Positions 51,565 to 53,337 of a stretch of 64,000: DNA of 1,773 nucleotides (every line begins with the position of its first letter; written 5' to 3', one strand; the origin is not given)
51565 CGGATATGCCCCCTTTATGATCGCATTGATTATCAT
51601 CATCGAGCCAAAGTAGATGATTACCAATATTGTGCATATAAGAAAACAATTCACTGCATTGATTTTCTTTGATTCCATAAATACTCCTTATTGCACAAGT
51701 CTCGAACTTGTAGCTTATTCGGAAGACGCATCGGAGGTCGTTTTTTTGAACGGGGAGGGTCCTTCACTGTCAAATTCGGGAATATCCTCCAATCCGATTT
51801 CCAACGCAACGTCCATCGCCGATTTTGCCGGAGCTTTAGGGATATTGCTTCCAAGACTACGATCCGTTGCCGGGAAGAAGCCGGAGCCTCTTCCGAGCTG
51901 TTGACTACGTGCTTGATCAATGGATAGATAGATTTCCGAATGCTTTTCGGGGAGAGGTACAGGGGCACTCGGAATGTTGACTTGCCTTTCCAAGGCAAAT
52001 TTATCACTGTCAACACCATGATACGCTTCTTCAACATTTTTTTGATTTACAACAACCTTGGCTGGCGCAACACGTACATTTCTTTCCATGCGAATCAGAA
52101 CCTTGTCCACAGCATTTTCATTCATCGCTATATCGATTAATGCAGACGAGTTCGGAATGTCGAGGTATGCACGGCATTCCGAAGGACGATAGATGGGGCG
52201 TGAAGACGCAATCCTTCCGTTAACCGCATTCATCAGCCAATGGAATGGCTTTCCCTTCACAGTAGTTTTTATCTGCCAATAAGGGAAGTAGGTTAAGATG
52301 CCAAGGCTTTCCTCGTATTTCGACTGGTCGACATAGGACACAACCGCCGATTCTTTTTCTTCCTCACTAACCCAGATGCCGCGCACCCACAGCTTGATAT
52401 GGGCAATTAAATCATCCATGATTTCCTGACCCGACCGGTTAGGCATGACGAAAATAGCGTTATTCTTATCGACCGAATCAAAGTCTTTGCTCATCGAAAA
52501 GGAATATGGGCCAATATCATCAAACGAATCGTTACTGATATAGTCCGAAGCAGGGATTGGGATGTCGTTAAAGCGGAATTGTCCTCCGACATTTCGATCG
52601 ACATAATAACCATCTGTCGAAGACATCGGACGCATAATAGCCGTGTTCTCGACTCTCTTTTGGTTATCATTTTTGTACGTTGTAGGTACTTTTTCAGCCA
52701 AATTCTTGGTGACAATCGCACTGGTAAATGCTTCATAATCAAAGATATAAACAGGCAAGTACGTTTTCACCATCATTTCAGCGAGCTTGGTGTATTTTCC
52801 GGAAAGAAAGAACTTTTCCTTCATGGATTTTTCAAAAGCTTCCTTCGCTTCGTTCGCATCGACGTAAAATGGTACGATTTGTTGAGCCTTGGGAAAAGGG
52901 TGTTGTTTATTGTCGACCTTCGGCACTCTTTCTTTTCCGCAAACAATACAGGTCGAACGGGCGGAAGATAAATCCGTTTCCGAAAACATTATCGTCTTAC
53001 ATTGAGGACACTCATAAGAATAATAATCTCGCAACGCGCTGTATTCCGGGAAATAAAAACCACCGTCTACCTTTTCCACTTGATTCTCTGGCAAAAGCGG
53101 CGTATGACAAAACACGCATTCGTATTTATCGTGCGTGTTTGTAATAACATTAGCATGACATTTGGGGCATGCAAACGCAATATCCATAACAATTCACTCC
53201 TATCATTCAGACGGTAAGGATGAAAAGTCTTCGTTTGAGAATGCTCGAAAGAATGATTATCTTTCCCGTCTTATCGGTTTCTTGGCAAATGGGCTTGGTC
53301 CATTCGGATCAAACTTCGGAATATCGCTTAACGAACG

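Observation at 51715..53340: Shared C-terminal peptide 'DIP[EK]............' on both zinc-ribbon paralogs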

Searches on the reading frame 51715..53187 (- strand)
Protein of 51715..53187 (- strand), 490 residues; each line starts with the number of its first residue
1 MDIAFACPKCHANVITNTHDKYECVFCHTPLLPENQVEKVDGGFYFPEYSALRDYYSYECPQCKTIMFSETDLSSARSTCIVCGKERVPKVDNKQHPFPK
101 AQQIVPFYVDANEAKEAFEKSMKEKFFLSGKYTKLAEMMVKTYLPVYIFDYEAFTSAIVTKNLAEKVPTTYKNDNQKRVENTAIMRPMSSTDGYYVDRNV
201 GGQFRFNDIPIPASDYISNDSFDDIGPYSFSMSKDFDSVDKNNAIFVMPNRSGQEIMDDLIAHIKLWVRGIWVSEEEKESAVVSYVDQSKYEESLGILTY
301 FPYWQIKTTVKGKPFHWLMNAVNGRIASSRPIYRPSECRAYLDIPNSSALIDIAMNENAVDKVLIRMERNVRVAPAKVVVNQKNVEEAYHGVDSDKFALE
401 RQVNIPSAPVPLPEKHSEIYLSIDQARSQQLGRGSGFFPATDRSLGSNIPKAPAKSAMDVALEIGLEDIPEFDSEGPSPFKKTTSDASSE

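Call 3: search_protein_families(library=pfam, proteins=[window:51715-53187:-], max_evalue=1)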
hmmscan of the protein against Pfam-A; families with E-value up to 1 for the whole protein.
window:51715-53187:- (490 aa): 11 families
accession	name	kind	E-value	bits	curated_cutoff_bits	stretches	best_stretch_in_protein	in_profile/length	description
PF06221.18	zf-C2HC5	-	0.033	14.6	25.8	1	3-39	16-52/54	Putative zinc finger motif, C2HC5-type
PF14537.11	Cytochrom_c3_2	-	0.053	14.4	25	0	5-31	7-36/79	Cytochrome c3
PF07191.17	Zn_ribbon_6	-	0.11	12.9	25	1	6-29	2-24/67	Double zinc ribbon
PF07562.20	NCD3G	-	0.18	12.1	38.9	1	5-28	27-49/54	Nine Cysteines Domain of family 3 GPCR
PF06677.18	Auto_anti-p27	-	0.31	11.6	24.1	1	58-84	16-40/40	Sjogren's syndrome/scleroderma autoantigen 1 (Autoantigen p27)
PF23145.1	Zf_2nd_IFT121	-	0.36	11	25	0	4-31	16-44/45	IFT121, second zinc finger domain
PF23548.1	Zn_ribbon_FGT1_2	-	0.36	10.9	27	0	5-13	21-29/35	FORGETTER1 second zinc ribbon domain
PF12773.13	DZR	-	0.41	11.3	27.3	0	7-68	1-35/45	Double zinc ribbon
PF10601.15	zf-LITAF-like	-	0.49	11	23.8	1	5-24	6-25/70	LITAF-like zinc ribbon domain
PF23547.1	Zn_ribbon_FGT1_1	-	0.58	10.2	27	0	5-12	21-28/35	FORGETTER1 first zinc ribbon domain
PF08063.17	Zn_ribbon_PADR1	-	0.76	10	25.1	0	7-24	5-22/42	PADR1 domain, zinc ribbon fold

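Call 4: search_protein_families(library=ncbifam, proteins=[window:51715-53187:-], max_evalue=1)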
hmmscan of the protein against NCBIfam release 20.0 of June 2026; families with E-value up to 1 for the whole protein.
window:51715-53187:- (490 aa): 6 families
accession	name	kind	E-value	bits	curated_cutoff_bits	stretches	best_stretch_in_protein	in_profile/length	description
NF003339.0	PRK04351.1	equivalog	0.052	13.2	113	1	37-85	92-140/149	SprT family protein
TIGR02605.1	CxxC_CxxC_SSSS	subfamily_domain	0.062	13.4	31.3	1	56-91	4-40/52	FmdB family zinc ribbon protein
NF047912.1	ECs_2282_CxxC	subfamily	0.28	11.1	37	0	57-86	2-36/60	ECs_2282 family putative zinc-binding protein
TIGR01384.1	TFS_arch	equivalog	0.49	11.1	64.75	0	60-93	3-32/101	transcription factor S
NF052617.1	slr0373_blue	equivalog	0.61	10.1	100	0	55-95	58-99/113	slr0373 family blue light stress response protein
NF041915.1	HVO_2901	equivalog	0.72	9.7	80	1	45-64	24-43/55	HVO_2901 family zinc finger protein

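Call 7: find_homologous_proteins(query=window:51715-53187:-, max_evalue=0.001)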
Query window:51715-53187:- (490 aa): 1 proteins with E <= 0.001 among 3813 candidates.
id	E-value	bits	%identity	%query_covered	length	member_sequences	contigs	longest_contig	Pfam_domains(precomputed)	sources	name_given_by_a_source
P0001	0.0e+0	1126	100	100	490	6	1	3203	-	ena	-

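Call 14: search_protein_families(library=phrogs, proteins=[window:51715-53187:-], max_evalue=0.1)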
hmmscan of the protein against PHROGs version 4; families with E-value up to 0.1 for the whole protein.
window:51715-53187:- (490 aa): 3 families
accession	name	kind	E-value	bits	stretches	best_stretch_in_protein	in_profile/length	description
phrog_4875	-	unknown function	0.0016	19.6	0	3-35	11-44/77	-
phrog_1854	-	head and packaging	0.01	15.7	0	287-326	100-139/276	PmgB-like head morphogenesis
phrog_1305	-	DNA, RNA and nucleotide metabolism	0.084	13.3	0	2-111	14-96/226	DNA binding protein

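Call 42: predict_structure(alignment_id=A5)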
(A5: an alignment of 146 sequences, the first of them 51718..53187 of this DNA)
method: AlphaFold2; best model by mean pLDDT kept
length: 490 residues; sequences in the alignment: 146
mean_pLDDT: 74.7   pTM: 0.67
mean pLDDT of the five models: 74.7, 74.3, 73.5, 73.4, 73.3
residues with pLDDT >= 90: 177; 70-90: 110; 50-70: 127; < 50: 76
segments of 3 or more residues with pLDDT < 50: 371-408, 410-413, 431-451, 482-490
pLDDT, mean of each block of 10 residues (from residue 1): 72 62 81 77 65 85 95 80 92 90 95 95 74 88 95 93 73 59 57 83 91 94 91 91 93 93 94 91 95 90 93 92 93 61 56 63 64 40 40 41 44 48 60 42 41 68 71 66 44
secondary structure, 60 per line:
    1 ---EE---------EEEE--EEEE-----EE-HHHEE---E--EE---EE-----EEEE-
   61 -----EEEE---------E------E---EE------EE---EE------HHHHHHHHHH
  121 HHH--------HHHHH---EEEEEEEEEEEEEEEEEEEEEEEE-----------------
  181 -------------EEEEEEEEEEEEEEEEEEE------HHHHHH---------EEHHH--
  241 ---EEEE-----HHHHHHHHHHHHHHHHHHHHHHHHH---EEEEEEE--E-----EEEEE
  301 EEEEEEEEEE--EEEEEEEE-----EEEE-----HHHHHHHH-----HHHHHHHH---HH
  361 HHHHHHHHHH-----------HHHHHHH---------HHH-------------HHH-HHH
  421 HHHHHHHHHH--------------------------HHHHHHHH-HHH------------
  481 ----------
elements in order: E15-18 E21-24 E56-59 E66-69 H111-123 H132-136 E140-163 E194-212 H219-224 E244-247 H253-277 E281-287 E296-310 E313-320 E326-329 H335-342 H348-355 H359-370 H382-388 H418-430 H457-464

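Call 58: fold_search(model_id=the predicted structure, library=pdb)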
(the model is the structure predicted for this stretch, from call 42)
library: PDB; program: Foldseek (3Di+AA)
matches with E <= 10: 226; with E <= 0.001: 0
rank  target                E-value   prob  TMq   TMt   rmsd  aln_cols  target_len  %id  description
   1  5yzg_Y                3.6e-01  0.09  0.07  0.13  27.1       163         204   14  The Cryo-EM Structure of Human Catalytic Step I Spliceosome (C complex) at 4.1 angstrom resolution (released 2018-08-08)
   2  6qz9_0A               1.0e+00  0.02  0.07  0.10  63.7       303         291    5  The cryo-EM structure of the collar complex and tail axis in bacteriophage phi29 (released 2019-06-12)
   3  3zjx_A                1.5e+00  0.02  0.05  0.08  25.4       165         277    8  Clostridium perfringens epsilon toxin mutant H149A bound to octyl glucoside (released 2013-03-27)
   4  5njf_A                1.5e+00  0.01  0.07  0.07  26.1       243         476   10  E. coli Microcin-processing metalloprotease TldD/E (TldD H262A mutant) with pentapeptide bound (released 2017-10-04)
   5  8z5n_1                1.5e+00  0.01  0.05  0.08  24.6       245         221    7  Cryo-EM structure of the LPHT ring (released 2025-10-22)
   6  4p1x_F                1.5e+00  0.01  0.06  0.09  26.9       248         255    9  Crystal structure of staphylococcal LUK prepore (released 2014-10-01)
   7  5on3_D                1.7e+00  0.05  0.07  0.05  14.0       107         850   13  Quaternary complex of mutant T252A of E. coli leucyl-tRNA synthetase with tRNA(leu), leucyl-adenylate analogue, and po (released 2017-11-15)
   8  7lsy_H                1.9e+00  0.03  0.04  0.09  33.7       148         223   13  NHEJ Short-range synaptic complex (released 2021-04-14)
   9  8gz7_B                1.9e+00  0.01  0.07  0.10  26.1       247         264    7  Octahedral supramolecular assembly of the bicomponent gamma-hemolysin octameric pore complexes from Staphylococcus aur (released 2023-03-22)
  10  7b9v_D                2.1e+00  0.03  0.06  0.12  32.3       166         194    9  Yeast C complex spliceosome at 2.8 Angstrom resolution with Prp18/Slu7 bound (released 2021-03-10)
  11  4p1y_B                2.1e+00  0.01  0.05  0.08  27.8       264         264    7  Crystal structure of staphylococcal gamma-hemolysin prepore (released 2014-10-01)
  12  9kbo_B                2.2e+00  0.11  0.07  0.12  10.4        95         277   21  Crystal structure of human Shiftless (SFL) containing phosphorylation sites Ser249, Thr250, Thr253 and Ser256 (released 2025-11-19)
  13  3zjx_B                2.2e+00  0.02  0.05  0.08  26.0       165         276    9  Clostridium perfringens epsilon toxin mutant H149A bound to octyl glucoside (released 2013-03-27)
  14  3b07_B                2.2e+00  0.01  0.07  0.10  29.0       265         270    8  Crystal structure of octameric pore form of gamma-hemolysin from Staphylococcus aureus (released 2011-10-12)
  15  5a68                  2.4e+00  0.01  0.08  0.14  17.5       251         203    8  Crystal structure of the AtTTM3 product complex with two orthophosphates and manganese ions (form B) (released 2015-08-05)
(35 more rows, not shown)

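Call 59: search_protein_families(library=padloc, proteins=[window:51718-53187:-], max_evalue=0.01)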
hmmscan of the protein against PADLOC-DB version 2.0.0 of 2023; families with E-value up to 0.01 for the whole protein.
window:51718-53187:- (490 aa): 1 family
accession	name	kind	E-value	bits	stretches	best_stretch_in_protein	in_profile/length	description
PDLC05059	PDC-S64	-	0.0047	13.9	1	3-116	198-318/339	-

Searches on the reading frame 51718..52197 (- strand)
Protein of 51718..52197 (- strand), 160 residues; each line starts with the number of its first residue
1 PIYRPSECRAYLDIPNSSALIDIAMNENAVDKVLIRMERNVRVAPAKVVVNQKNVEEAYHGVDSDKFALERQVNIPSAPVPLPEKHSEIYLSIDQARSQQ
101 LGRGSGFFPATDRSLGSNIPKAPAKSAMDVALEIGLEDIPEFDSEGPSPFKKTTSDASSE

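Call 69: predict_structure(alignment_id=A8)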
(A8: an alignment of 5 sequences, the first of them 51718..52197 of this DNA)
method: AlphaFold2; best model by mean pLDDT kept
length: 160 residues; sequences in the alignment: 5
mean_pLDDT: 57.0   pTM: 0.17
mean pLDDT of the five models: 57.0, 56.3, 56.0, 52.4, 51.7
residues with pLDDT >= 90: 0; 70-90: 15; 50-70: 103; < 50: 42
segments of 3 or more residues with pLDDT < 50: 1-13, 106-121, 154-160
pLDDT, mean of each block of 10 residues (from residue 1): 42 51 67 61 57 62 59 61 72 76 52 43 51 51 60 46
secondary structure, 60 per line:
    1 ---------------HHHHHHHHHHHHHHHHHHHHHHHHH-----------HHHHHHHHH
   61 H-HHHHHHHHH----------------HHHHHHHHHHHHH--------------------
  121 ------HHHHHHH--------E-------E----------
elements in order: H16-40 H52-61 H63-71 H88-100 H127-133

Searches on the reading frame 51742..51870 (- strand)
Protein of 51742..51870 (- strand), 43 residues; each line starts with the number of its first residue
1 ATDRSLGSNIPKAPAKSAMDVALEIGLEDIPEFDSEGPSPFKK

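Call 48: find_homologous_proteins(query=A7, max_evalue=10)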
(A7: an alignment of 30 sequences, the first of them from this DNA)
Query A7 (30 sequences) (43 aa, profile of the alignment): 3 proteins with E <= 10 among 195 candidates.
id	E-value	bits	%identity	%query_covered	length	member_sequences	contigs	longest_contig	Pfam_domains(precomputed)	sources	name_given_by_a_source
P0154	2.7e-15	74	56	42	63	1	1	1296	-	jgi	-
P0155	3.9e-13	67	62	30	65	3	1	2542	-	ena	-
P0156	1.4e-8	53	54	56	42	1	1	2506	-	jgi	-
